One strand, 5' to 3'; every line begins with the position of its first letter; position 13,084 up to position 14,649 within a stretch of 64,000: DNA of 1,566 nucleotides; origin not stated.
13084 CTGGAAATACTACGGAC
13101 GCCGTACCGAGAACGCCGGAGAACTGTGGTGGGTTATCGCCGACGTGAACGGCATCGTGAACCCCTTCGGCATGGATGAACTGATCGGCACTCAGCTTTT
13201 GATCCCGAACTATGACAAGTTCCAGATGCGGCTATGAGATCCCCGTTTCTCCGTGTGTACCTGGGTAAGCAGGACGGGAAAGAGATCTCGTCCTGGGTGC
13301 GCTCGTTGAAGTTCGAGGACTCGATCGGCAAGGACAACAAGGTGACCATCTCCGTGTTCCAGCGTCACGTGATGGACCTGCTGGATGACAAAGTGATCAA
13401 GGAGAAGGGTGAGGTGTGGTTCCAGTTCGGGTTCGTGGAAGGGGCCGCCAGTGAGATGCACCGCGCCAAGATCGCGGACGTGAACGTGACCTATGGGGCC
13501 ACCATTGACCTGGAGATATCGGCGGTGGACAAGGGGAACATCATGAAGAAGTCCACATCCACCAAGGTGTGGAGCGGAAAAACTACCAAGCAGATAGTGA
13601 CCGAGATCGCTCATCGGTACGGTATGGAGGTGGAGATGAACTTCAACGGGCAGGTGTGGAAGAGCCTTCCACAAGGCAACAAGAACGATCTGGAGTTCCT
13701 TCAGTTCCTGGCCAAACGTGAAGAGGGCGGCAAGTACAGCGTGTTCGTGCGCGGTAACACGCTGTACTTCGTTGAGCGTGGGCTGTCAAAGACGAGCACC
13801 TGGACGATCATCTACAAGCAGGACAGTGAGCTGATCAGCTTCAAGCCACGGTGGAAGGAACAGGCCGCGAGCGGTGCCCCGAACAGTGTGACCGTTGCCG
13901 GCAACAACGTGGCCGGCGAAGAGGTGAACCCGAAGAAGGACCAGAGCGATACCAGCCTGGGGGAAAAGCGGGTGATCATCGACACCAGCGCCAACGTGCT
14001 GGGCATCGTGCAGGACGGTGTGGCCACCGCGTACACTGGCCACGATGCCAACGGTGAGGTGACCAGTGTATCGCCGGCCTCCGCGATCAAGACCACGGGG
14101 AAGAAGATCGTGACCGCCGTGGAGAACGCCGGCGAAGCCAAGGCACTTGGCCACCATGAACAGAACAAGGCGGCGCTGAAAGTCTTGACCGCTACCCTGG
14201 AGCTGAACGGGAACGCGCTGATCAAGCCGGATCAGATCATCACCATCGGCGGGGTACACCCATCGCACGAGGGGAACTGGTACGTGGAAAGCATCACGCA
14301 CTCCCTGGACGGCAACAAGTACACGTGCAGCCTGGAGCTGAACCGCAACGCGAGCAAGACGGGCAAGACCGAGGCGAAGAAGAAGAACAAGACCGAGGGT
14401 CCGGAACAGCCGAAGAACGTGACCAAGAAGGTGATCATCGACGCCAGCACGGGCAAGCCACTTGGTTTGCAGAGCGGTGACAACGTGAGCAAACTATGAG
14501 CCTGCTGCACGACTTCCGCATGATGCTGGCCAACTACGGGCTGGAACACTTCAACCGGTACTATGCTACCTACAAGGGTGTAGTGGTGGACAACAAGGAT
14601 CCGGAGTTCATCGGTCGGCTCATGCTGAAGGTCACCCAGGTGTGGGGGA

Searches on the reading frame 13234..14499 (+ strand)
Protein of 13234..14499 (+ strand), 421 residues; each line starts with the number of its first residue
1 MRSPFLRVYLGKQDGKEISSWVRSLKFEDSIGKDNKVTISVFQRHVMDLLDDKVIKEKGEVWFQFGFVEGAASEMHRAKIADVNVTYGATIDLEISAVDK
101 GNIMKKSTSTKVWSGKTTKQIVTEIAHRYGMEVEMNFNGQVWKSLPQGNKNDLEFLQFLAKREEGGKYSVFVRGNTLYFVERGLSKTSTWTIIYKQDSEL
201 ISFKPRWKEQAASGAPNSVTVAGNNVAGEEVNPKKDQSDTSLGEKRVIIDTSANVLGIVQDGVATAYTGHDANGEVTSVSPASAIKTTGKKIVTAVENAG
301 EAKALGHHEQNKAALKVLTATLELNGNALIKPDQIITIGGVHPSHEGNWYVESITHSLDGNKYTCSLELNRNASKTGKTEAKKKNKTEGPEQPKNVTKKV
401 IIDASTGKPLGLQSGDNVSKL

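Call 25: search_protein_families(library=phrogs, proteins=[window:13234-14499:+], max_evalue=0.001)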
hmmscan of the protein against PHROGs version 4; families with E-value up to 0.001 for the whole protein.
window:13234-14499:+ (421 aa): 4 families
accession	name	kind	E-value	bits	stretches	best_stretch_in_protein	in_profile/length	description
phrog_52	-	tail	1.8e-30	107.4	1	90-397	277-534/677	tail protein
phrog_196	-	tail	1e-08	35.2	1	81-403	173-396/536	baseplate hub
phrog_400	-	tail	3.4e-07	30.6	0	346-391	312-366/654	tail protein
phrog_177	-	tail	4.5e-05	23.5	0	292-396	323-434/623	baseplate hub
